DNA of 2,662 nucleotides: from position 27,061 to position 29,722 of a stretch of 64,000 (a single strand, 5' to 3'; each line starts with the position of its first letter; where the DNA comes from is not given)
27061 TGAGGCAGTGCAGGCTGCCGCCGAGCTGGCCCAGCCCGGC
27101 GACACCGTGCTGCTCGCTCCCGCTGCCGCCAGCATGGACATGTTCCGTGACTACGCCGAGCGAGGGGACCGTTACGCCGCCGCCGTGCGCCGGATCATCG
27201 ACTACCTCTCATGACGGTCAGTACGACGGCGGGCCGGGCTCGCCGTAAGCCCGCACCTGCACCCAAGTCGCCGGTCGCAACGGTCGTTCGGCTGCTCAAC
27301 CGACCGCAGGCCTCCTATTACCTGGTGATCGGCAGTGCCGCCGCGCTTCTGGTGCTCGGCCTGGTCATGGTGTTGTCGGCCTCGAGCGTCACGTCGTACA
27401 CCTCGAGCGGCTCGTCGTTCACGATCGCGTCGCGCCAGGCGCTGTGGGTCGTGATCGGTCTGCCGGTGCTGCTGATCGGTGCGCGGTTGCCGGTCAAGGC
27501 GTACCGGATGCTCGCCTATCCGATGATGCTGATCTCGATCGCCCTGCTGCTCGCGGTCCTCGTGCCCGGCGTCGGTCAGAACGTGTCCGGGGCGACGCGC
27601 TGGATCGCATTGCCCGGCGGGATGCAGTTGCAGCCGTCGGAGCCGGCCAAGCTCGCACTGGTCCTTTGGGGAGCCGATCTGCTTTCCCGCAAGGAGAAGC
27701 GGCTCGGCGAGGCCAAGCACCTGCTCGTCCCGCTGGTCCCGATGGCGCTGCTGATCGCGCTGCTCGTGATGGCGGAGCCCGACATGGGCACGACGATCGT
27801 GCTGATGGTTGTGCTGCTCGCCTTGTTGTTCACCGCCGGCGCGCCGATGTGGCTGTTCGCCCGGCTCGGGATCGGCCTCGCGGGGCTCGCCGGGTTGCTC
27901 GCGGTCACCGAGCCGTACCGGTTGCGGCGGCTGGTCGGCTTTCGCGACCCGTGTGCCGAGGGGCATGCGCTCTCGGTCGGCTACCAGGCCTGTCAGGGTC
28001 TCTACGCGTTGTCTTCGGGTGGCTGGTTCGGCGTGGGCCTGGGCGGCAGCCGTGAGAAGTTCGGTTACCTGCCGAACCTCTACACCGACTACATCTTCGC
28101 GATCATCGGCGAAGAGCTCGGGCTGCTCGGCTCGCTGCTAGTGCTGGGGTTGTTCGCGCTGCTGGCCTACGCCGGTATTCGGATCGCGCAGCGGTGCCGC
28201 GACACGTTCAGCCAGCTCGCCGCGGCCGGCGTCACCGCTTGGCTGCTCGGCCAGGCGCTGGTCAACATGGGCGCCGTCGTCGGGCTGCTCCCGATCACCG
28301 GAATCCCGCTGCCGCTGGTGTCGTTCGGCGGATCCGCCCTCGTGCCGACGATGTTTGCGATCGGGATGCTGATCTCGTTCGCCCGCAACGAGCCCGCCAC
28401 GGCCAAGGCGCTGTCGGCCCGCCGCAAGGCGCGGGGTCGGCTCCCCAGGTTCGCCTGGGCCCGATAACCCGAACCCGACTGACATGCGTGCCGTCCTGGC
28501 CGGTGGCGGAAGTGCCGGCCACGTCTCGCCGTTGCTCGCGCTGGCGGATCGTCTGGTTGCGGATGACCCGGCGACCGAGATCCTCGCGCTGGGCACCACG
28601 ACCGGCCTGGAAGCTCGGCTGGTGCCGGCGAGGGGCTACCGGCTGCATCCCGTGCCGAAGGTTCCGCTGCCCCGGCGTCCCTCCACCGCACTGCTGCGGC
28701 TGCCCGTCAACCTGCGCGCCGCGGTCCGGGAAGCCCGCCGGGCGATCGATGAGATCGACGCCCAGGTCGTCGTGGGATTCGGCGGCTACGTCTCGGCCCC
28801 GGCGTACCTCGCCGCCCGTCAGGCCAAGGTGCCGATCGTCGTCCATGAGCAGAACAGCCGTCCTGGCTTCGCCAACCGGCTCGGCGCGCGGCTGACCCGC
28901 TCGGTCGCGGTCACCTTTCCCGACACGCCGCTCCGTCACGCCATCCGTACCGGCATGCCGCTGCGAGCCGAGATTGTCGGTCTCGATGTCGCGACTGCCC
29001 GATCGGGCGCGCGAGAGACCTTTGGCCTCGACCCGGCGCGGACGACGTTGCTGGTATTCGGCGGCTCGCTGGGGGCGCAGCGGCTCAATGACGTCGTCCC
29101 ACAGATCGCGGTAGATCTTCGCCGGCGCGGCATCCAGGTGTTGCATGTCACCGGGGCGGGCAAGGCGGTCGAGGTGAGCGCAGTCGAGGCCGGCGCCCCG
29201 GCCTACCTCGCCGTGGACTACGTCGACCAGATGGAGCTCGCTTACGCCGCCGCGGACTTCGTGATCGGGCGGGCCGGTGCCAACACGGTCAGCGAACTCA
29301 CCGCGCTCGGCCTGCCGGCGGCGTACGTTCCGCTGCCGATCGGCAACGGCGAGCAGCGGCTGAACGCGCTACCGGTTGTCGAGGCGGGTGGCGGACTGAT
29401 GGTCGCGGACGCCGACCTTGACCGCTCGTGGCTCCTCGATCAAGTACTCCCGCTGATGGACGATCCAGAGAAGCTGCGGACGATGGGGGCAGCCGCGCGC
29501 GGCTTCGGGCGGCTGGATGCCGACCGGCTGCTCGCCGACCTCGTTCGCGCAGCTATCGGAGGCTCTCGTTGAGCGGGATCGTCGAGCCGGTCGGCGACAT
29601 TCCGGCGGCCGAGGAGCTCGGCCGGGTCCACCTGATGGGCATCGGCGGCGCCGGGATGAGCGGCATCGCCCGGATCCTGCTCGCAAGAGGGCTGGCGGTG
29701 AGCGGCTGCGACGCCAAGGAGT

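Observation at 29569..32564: The dcw cluster lacks ftsQ: murC is followed by a 308-nt non-coding leader and then ftsZ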

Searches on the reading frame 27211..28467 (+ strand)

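Call 5: search_protein_families(library=pfam, proteins=[window:27211-28467:+], max_evalue=0.01)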
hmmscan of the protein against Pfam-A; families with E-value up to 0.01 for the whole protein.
window:27211-28467:+ (418 aa): 1 family
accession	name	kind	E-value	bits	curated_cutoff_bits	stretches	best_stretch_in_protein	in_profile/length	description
PF01098.24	FTSW_RODA_SPOVE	-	1.5e-100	337.1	26.4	1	42-393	7-353/356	Cell cycle protein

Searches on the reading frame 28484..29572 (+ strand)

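Call 5: search_protein_families(library=pfam, proteins=[window:28484-29572:+], max_evalue=0.01)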
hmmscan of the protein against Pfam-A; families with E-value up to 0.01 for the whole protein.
window:28484-29572:+ (362 aa): 4 families
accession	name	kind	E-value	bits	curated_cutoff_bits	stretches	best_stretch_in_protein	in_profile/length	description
PF04101.22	Glyco_tran_28_C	-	2.5e-37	128.9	22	1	188-342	1-158/166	Glycosyltransferase family 28 C-terminal domain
PF03033.26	Glyco_transf_28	-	3.6e-36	124.7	26.2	1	4-142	2-138/139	Glycosyltransferase family 28 N-terminal domain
PF13579.12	Glyco_trans_4_4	-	1.8e-06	28.8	29.7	1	18-142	8-125/158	Glycosyl transferase 4-like domain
PF13439.12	Glyco_transf_4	-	0.0014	19.1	28.5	1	18-136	9-125/170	Glycosyltransferase Family 4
